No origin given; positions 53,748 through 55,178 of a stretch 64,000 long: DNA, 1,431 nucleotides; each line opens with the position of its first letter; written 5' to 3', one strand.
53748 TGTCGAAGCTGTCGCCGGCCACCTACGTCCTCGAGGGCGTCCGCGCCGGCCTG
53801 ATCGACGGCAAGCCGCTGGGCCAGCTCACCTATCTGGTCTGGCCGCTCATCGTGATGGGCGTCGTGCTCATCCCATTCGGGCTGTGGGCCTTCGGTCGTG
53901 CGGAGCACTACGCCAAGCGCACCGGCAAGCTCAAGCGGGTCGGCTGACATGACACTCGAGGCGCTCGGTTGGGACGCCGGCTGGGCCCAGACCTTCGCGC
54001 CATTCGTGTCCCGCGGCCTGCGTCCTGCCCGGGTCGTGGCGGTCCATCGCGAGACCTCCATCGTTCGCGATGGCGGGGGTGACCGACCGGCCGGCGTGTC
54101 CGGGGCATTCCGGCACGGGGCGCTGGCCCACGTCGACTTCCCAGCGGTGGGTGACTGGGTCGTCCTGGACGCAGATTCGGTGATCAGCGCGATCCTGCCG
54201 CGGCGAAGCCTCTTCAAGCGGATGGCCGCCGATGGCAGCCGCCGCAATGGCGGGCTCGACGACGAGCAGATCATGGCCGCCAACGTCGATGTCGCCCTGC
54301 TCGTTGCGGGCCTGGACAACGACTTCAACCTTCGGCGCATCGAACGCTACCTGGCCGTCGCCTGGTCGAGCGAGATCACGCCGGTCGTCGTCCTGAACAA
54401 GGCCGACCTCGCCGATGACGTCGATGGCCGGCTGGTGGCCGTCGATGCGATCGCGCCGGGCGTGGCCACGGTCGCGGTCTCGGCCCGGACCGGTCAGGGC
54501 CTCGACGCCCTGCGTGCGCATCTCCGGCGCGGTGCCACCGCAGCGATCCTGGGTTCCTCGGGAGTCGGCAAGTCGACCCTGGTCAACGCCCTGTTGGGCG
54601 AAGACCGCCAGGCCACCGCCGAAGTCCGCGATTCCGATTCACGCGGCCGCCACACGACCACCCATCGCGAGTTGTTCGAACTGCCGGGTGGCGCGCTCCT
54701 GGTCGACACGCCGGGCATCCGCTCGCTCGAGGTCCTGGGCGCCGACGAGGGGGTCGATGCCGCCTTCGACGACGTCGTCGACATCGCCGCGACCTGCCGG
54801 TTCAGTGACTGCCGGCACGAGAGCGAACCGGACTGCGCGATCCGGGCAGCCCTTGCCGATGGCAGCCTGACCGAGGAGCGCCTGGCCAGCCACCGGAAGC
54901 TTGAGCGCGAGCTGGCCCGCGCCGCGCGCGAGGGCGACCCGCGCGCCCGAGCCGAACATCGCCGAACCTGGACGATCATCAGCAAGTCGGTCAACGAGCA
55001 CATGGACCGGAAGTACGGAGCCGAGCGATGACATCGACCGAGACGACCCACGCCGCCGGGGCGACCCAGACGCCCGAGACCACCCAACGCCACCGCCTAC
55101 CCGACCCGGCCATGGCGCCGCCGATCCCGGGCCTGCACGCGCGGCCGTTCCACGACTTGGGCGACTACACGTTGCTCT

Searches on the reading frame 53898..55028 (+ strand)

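Call 16: search_protein_families(library=ncbifam, proteins=[window:53898-55028:+], max_evalue=0.01)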
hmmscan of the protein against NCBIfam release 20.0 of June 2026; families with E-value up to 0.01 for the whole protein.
window:53898-55028:+ (377 aa): 55 families (the best 25 are shown)
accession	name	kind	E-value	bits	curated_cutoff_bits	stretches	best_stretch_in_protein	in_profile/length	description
NF008931.0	PRK12288.1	equivalog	1.1e-49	169.4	360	1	94-342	93-336/347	small ribosomal subunit biogenesis GTPase RsgA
TIGR00157.1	TIGR00157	equivalog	6e-46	157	100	1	84-335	3-245/247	ribosome small subunit-dependent GTPase A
NF008932.0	PRK12289.1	equivalog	2.7e-36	125.4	483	1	120-317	89-286/363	small ribosomal subunit biogenesis GTPase RsgA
NF000908.1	PRK00089.1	equivalog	1.6e-09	37.4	237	1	213-277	4-64/291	GTPase Era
TIGR03918.1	GTP_HydF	equivalog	1.6e-08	33.8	325.55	1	215-281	10-73/392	[FeFe] hydrogenase H-cluster maturation GTPase HydF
TIGR03597.1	GTPase_YqeH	equivalog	5.1e-08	32.5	297.4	1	192-275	132-216/361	ribosome biogenesis GTPase YqeH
TIGR03594.1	GTPase_EngA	equivalog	5.8e-08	32.2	306.7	1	214-275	177-234/432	ribosome biogenesis GTPase Der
TIGR00231.1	small_GTP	domain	6.3e-07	29.3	42.5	1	216-276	7-65/164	GTP-binding protein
TIGR03598.1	GTPase_YsxC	equivalog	7.6e-06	25.7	124.45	1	213-273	19-73/186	ribosome biogenesis GTP-binding protein YihA/YsxC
TIGR02857.1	CydD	equivalog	9.6e-06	24.8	435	1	191-239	328-375/529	thiol reductant ABC exporter subunit CydD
TIGR03596.1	GTPase_YlqF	equivalog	1.3e-05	24.7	208.2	1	207-275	113-174/276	ribosome biogenesis GTPase YlqF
TIGR02868.1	CydC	equivalog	1.7e-05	23.7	329.05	1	189-234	335-383/530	thiol reductant ABC exporter subunit CydC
NF003661.0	PRK05291.1-3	equivalog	2.2e-05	24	380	1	172-291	176-291/448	tRNA uridine-5-carboxymethylaminomethyl(34) synthesis GTPase MnmE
TIGR00450.1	mnmE_trmE_thdF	equivalog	2.8e-05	23.4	252.6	1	208-277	205-270/446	tRNA uridine-5-carboxymethylaminomethyl(34) synthesis GTPase MnmE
NF010068.0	PRK13548.1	equivalog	3.8e-05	22.9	261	1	192-247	11-66/261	heme ABC transporter ATP-binding protein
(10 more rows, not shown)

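Call 17: search_protein_families(library=pfam, proteins=[window:53898-55028:+], max_evalue=0.01)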
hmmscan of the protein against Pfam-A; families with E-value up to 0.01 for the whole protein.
window:53898-55028:+ (377 aa): 9 families
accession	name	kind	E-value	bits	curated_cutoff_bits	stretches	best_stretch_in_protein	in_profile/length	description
PF03193.22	RsgA_GTPase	-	8.3e-52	176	30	1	99-279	1-173/174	RsgA GTPase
PF01926.29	MMR_HSR1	-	3.7e-09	37.1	21.9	1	215-295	2-75/113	50S ribosome-binding GTPase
PF00005.33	ABC_tran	-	7.3e-07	30.3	25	1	203-243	2-42/137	ABC transporter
PF02421.24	FeoB_N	-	4.4e-05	23.5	27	0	214-287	2-70/156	Ferrous iron transport protein B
PF00009.33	GTP_EFTU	-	0.00021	21.4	26.5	0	127-175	90-137/188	Elongation factor Tu GTP binding domain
PF00350.29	Dynamin_N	-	0.00087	19.8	27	0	216-236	2-22/168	Dynamin family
PF13555.12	AAA_29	-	0.0014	18.7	27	1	210-232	20-42/61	P-loop containing region of AAA domain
PF20703.3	nSTAND1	-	0.0028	17.8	27.1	1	202-238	23-59/379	Novel STAND NTPase 1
PF13191.12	AAA_16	-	0.004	18.1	32.6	0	203-239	10-51/167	AAA ATPase domain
